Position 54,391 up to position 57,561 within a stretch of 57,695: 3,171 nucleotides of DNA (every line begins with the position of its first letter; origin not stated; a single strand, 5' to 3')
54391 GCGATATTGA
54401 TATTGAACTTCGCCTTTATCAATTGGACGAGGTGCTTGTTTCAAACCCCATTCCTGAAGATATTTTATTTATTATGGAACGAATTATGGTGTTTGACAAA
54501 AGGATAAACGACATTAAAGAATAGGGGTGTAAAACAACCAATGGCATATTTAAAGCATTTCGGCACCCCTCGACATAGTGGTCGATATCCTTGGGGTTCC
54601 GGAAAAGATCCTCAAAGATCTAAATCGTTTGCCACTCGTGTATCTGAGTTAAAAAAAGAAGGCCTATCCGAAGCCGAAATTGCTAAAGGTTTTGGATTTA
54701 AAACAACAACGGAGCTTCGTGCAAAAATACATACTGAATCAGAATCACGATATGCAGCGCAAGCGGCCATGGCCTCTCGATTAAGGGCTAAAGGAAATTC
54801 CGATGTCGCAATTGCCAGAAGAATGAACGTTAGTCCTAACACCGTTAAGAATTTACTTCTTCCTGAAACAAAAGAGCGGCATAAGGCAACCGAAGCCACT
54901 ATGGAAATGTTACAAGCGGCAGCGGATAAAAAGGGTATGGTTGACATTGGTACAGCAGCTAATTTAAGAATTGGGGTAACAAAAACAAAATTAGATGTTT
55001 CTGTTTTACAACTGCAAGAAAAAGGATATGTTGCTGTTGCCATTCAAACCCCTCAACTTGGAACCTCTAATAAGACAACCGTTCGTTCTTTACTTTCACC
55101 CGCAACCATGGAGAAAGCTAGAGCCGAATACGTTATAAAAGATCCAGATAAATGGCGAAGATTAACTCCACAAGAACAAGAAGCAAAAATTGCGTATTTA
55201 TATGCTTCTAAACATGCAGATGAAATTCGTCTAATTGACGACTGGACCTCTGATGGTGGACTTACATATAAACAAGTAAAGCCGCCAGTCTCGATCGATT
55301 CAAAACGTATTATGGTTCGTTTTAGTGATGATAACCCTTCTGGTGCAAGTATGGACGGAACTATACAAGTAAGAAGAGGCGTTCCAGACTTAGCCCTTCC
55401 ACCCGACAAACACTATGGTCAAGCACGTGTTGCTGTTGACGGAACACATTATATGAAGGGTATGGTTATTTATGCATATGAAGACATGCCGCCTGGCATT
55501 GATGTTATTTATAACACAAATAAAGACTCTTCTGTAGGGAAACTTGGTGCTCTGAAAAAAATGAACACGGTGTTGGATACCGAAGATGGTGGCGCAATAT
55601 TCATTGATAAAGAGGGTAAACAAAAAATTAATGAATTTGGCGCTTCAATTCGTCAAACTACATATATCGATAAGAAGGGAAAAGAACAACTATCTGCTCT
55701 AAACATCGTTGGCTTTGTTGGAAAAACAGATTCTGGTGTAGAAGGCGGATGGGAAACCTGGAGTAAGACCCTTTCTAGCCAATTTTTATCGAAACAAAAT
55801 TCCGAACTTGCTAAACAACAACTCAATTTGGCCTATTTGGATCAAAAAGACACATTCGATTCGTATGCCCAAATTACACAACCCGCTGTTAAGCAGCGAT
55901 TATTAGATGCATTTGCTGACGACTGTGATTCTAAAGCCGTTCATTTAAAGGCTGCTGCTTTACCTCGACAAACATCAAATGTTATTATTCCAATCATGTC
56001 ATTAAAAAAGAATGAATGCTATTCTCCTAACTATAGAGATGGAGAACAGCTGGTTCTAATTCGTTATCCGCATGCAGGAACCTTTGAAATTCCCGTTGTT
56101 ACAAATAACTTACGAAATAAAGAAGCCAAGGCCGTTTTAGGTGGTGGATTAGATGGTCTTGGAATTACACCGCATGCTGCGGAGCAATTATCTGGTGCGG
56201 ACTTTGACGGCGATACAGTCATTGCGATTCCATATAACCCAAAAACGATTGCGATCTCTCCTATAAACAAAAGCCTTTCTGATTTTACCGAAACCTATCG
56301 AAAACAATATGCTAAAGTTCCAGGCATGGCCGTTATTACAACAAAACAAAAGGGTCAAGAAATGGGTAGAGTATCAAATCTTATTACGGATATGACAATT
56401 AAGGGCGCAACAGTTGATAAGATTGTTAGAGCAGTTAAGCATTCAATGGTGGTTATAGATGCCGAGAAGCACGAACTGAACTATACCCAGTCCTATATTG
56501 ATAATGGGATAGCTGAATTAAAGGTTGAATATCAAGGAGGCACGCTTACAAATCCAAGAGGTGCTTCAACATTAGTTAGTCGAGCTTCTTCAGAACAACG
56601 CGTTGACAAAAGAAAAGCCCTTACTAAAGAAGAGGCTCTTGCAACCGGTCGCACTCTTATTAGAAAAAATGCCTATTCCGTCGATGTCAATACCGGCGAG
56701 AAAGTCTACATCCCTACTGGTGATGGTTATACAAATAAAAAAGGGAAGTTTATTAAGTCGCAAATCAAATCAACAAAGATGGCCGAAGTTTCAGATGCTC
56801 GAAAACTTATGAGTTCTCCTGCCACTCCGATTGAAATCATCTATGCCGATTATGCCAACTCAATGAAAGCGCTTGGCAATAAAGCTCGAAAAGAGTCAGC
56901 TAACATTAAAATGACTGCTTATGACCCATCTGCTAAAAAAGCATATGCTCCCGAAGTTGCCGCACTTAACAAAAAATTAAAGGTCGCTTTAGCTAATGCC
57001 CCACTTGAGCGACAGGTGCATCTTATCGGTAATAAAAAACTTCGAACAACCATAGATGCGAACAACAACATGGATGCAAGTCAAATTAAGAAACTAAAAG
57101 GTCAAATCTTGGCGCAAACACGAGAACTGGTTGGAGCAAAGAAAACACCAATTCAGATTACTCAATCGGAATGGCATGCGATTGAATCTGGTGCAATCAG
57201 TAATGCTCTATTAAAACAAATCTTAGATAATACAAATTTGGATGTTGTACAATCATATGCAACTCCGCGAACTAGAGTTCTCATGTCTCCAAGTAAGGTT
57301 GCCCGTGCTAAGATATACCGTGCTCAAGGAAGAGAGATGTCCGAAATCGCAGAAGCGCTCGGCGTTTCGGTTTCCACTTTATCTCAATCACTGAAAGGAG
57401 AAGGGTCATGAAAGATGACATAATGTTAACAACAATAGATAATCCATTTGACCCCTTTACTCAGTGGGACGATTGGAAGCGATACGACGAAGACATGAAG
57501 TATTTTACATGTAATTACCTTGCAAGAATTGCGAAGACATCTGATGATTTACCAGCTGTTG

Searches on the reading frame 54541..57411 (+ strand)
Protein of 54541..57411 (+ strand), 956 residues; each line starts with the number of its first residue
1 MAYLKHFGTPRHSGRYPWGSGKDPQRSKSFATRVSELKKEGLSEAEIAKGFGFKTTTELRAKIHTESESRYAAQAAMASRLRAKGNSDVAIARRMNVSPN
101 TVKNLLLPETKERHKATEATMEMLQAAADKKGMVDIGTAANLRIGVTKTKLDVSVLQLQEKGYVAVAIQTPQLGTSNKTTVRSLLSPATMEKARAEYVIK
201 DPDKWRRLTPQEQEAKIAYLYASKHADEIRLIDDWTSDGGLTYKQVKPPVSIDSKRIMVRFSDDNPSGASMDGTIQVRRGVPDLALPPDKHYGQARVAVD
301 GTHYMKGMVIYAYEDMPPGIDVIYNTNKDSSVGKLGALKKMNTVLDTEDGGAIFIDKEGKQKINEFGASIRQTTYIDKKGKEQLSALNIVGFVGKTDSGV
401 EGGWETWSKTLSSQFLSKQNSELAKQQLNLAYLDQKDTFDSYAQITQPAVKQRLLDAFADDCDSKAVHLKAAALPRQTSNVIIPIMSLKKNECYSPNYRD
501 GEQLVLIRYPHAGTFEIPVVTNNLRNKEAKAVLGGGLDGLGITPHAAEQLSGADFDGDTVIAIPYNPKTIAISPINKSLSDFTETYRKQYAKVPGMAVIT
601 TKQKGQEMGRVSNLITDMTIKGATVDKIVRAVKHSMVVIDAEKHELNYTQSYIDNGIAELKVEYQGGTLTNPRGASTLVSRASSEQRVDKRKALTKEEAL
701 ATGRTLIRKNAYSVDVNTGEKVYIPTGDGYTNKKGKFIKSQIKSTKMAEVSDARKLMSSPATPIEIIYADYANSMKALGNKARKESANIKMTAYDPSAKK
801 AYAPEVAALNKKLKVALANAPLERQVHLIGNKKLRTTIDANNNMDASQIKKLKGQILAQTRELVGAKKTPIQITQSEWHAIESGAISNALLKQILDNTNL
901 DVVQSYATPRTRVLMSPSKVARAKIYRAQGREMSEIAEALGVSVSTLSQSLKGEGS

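Call 5: search_protein_families(library=pfam, proteins=[window:54541-57411:+], max_evalue=0.01)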
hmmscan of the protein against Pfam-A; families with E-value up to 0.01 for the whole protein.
window:54541-57411:+ (956 aa): 12 families
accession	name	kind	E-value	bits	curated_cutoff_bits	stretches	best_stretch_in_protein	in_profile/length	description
PF13936.12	HTH_38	-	5.2e-09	36.1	27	1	80-106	15-41/44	Helix-turn-helix domain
PF13384.12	HTH_23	-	9.8e-08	32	24.6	0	76-105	8-37/50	Homeodomain-like domain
PF02796.21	HTH_7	-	6.9e-07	29.7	23.8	0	75-103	11-39/45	Helix-turn-helix domain of resolvase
PF08281.18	Sigma70_r4_2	-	3.4e-06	27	25.7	0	927-949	23-45/54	Sigma-70, region 4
PF00196.25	GerE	-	0.00042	20.3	23.5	0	82-104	14-36/57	Bacterial regulatory proteins, luxR family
PF13518.12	HTH_28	-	0.00045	20.7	25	0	928-952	10-34/52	Helix-turn-helix domain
PF01381.28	HTH_3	-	0.0011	19.4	23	0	928-953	7-32/55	Helix-turn-helix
PF13542.12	HTH_Tnp_ISL3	-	0.0032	17.3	27.4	0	75-106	18-47/51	Helix-turn-helix domain of transposase family ISL3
PF13412.12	HTH_24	-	0.0034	17.3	21.9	0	933-952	20-39/48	Winged helix-turn-helix DNA-binding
PF04967.18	HTH_10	-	0.0081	16.4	23.1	0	932-952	25-45/53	HTH DNA binding domain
PF01022.26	HTH_5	-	0.0087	16.4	22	0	933-952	18-37/47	Bacterial regulatory protein, arsR family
PF01325.25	Fe_dep_repress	-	0.0093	16.6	26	0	933-952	25-44/60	Iron dependent repressor, N-terminal DNA binding domain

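Call 8: search_protein_families(library=phrogs, proteins=[window:54541-57411:+], max_evalue=0.001)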
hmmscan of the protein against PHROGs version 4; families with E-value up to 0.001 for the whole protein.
window:54541-57411:+ (956 aa): 10 families
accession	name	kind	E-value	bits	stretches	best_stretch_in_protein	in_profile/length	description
phrog_4291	-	DNA, RNA and nucleotide metabolism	0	1019.9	2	217-953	197-907/909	RNA-dependent RNA polymerase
phrog_664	-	DNA, RNA and nucleotide metabolism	1.8e-11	45.3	1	32-129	43-146/210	DNA binding protein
phrog_3855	-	DNA, RNA and nucleotide metabolism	1.4e-08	36.2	0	50-104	51-98/115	HTH DNA binding protein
phrog_125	-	DNA, RNA and nucleotide metabolism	3.1e-07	31.2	0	62-123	167-217/254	DNA invertase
phrog_1033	-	DNA, RNA and nucleotide metabolism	6e-07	30.6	0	74-134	141-191/334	ParB-like partition protein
phrog_3910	-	transcription regulation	2.5e-06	27.7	0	78-130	78-130/356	transcriptional regulator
phrog_1157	-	integration and excision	4.2e-05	23.9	0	75-137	7-70/422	transposase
phrog_20467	-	DNA, RNA and nucleotide metabolism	0.00033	21.5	0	907-952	56-100/112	HNH endonuclease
phrog_5536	-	unknown function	0.00051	20.9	0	79-105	15-41/172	-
phrog_4494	-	unknown function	0.00094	20.7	0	78-107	11-40/109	-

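Call 9: search_solved_structures(query=window:54541-57411:+, max_evalue=1)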
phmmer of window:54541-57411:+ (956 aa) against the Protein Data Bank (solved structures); distinct sequences matched with E-value up to 1: 0.

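Call 10: search_dna_similar(query=window:54541-57411:+, collection=phages, mode=protein, max_rows=30)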
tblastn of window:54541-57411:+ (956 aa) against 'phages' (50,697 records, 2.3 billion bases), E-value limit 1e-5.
Records with a match: 250; places in all: 256; records where one place covers at least 80% of the query: 249.
Best place of each record, by identity: <60% 250.
By first word of the organism name: Arthrobacter 95; Gordonia 55; Streptomyces 54; Lactococcus 13; Siphovirus 12; Curtobacterium 7; Microbacterium 4; Rhodococcus 4; Caudovirus 2; Faecalibacterium 2; and 2 more.
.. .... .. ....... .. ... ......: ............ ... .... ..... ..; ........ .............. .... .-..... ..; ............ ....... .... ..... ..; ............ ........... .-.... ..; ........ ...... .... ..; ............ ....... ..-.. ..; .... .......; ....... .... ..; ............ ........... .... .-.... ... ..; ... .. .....
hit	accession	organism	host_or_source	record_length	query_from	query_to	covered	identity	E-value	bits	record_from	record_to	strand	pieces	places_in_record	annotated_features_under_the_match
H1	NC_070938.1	Arthrobacter phage Arcadia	Arthrobacter sp. ATCC 20122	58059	4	955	100%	44.6%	0e+0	692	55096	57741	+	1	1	helix-turn-helix DNA-binding domain protein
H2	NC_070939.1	Arthrobacter phage Tribby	Arthrobacter sp. ATCC 21022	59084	4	955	100%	44.6%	0e+0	692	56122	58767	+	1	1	helix-turn-helix DNA-binding domain protein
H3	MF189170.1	Arthrobacter phage Arcadia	Arthrobacter sp. ATCC 20122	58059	4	955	100%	44.6%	0e+0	692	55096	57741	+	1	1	helix-turn-helix DNA-binding domain protein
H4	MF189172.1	Arthrobacter phage Elsa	Arthrobacter sp. ATCC 21022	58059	4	955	100%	44.6%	0e+0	692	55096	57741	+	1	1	helix-turn-helix DNA-binding domain protein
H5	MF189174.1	Arthrobacter phage Nason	Arthrobacter sp. ATCC 21022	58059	4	955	100%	44.6%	0e+0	692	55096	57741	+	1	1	helix-turn-helix DNA-binding domain protein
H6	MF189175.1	Arthrobacter phage Tribby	Arthrobacter sp. ATCC 21022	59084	4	955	100%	44.6%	0e+0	692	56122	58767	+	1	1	helix-turn-helix DNA-binding domain protein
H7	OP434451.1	Arthrobacter phage BenitoAntonio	Arthrobacter sp. ATCC 21022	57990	4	955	100%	44.6%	0e+0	692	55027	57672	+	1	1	98: helix-turn-helix DNA binding domain protein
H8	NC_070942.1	Arthrobacter phage Xenomorph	Arthrobacter sp. ATCC 21022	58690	4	955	100%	44.6%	0e+0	691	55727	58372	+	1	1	94: helix-turn-helix DNA-binding domain protein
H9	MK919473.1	Arthrobacter phage Xenomorph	Arthrobacter sp. ATCC 21022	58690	4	955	100%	44.6%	0e+0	691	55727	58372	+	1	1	94: helix-turn-helix DNA-binding domain protein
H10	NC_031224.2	Arthrobacter phage Mudcat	Arthrobacter sp. ATCC 21022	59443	4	955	100%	44.5%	0e+0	692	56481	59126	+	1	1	94: RNA-dependent RNA polymerase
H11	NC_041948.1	Arthrobacter phage Circum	Arthrobacter sp. ATCC 21022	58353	4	955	100%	44.5%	0e+0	692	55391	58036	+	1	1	98: RNA-dependent RNA polymerase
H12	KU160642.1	Arthrobacter phage Circum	Arthrobacter sp. ATCC 21022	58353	4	955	100%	44.5%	0e+0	692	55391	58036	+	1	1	98: helix-turn-helix DNA-binding domain protein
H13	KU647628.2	Arthrobacter phage Mudcat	Arthrobacter sp. ATCC 21022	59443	4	955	100%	44.5%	0e+0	692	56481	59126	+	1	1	94: helix-turn-helix DNA-binding domain protein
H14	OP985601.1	Arthrobacter phage Hankly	Arthrobacter sp. ATCC 21022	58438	4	955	100%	44.5%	0e+0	692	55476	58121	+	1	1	101: DNA binding domain protein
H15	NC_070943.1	Arthrobacter phage Heisenberger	Arthrobacter sp. ATCC 21022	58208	4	955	100%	44.5%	0e+0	691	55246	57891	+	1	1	helix-turn-helix DNA-binding domain protein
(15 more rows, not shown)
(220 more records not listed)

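Call 17: find_related_loci(query=window:54541-57411:+, collection=viral_contigs, flank=10000)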
Query window:54541-57411:+ (956 aa) in viral_contigs; peptide patterns used: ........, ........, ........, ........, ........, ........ (x = any residue, [..] = any of these).
18 stretches matched a pattern; 16 encode a relative of the query (tblastn E <= 1e-3); 16 distinct loci.
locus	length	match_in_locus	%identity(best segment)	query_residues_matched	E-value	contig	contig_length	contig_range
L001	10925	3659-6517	80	1-956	0e+0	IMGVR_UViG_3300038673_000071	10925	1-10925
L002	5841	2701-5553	76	1-956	0e+0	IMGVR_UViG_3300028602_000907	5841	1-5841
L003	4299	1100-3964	73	1-956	0e+0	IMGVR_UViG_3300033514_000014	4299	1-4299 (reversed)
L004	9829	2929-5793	73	1-956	0e+0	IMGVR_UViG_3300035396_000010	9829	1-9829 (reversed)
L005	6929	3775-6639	73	1-956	0e+0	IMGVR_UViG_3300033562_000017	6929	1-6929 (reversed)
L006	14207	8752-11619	73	1-956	0e+0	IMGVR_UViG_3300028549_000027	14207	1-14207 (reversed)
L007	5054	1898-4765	73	1-956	0e+0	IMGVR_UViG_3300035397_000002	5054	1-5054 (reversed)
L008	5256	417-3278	73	2-956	0e+0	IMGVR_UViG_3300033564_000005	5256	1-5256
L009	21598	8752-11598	69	1-953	0e+0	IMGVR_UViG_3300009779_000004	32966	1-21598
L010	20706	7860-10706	69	1-953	0e+0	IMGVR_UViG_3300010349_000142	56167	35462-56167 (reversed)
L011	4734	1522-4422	68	1-954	0e+0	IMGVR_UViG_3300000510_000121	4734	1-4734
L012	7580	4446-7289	64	1-953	0e+0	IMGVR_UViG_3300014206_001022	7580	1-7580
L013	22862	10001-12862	77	1-956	0e+0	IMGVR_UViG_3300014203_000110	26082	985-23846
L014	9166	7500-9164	81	1-555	0e+0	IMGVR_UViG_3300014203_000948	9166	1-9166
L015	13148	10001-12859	79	1-956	0e+0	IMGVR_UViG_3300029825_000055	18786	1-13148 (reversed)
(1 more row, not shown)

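Call 20: search_dna_similar(query=window:54541-57411:+, collection=phages, mode=protein, max_rows=60, rows=spread)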
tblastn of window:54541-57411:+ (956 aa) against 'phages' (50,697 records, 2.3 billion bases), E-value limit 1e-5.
Records with a match: 250; places in all: 256; records where one place covers at least 80% of the query: 249.
Best place of each record, by identity: <60% 250.
By first word of the organism name: Arthrobacter 95; Gordonia 55; Streptomyces 54; Lactococcus 13; Siphovirus 12; Curtobacterium 7; Microbacterium 4; Rhodococcus 4; Caudovirus 2; Faecalibacterium 2; and 2 more.
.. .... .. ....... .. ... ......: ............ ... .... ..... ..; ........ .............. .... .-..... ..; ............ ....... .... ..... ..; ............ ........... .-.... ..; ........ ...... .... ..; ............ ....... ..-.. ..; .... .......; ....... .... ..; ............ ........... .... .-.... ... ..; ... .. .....
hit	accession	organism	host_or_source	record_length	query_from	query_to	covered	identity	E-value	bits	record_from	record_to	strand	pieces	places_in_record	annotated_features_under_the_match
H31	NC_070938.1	Arthrobacter phage Arcadia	Arthrobacter sp. ATCC 20122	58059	4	955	100%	44.6%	0e+0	692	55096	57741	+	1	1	helix-turn-helix DNA-binding domain protein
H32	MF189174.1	Arthrobacter phage Nason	Arthrobacter sp. ATCC 21022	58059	4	955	100%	44.6%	0e+0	692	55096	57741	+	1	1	helix-turn-helix DNA-binding domain protein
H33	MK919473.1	Arthrobacter phage Xenomorph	Arthrobacter sp. ATCC 21022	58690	4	955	100%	44.6%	0e+0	691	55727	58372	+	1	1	94: helix-turn-helix DNA-binding domain protein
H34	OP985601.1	Arthrobacter phage Hankly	Arthrobacter sp. ATCC 21022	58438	4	955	100%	44.5%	0e+0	692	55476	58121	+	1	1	101: DNA binding domain protein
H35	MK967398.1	Arthrobacter phage JEGGS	Arthrobacter sp. ATCC 21022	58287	4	955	100%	44.5%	0e+0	691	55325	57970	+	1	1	99: helix-turn-helix DNA-binding domain protein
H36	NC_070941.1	Arthrobacter phage Correa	Arthrobacter sp. ATCC 21022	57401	4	955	100%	44.5%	0e+0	689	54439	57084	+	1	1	helix-turn-helix DNA-binding domain protein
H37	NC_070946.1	Arthrobacter phage Dynamite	Arthrobacter sp. ATCC 21022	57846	4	955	100%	44.4%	0e+0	691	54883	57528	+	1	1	98: hypothetical protein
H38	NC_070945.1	Arthrobacter phage Kardesai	Arthrobacter sp. ATCC 21022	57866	4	955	100%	44.3%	0e+0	689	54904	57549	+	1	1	99: helix-turn-helix DNA-binding domain protein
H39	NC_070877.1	Arthrobacter phage Qui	Arthrobacter globiformis NRRL B-2979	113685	3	955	100%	44.2%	0e+0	702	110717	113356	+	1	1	246: helix-turn-helix DNA-binding domain protein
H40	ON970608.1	Arthrobacter phage Uzumaki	Arthrobacter globiformis B-2979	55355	4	952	99%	44.1%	0e+0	692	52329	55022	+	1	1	91: helix-turn-helix DNA binding domain protein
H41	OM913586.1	Arthrobacter phage Zeina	Arthrobacter globiformis B-2979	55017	4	952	99%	43.9%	0e+0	689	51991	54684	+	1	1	91: hypothetical protein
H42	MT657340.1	Streptomyces phage Thiqqums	Streptomyces scabiei RL-34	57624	4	953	99%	43.3%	0e+0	671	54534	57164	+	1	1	93: helix-turn-helix DNA-binding domain protein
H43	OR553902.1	Arthrobacter phage Lewando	Arthrobacter globiformis NRRL B-2779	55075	3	952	99%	43.2%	0e+0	670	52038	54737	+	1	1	88: helix-turn-helix DNA binding domain protein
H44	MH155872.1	Streptomyces phage Moozy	Streptomyces scabiei RL-34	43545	4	951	99%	43.1%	0e+0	645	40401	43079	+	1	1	57: helix-turn-helix DNA-binding domain protein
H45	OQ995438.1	Microbacterium phage Damascus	Microbacterium paraoxydans NRRL B-14843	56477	3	951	99%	43.0%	0e+0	662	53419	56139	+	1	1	81: helix-turn-helix DNA binding domain protein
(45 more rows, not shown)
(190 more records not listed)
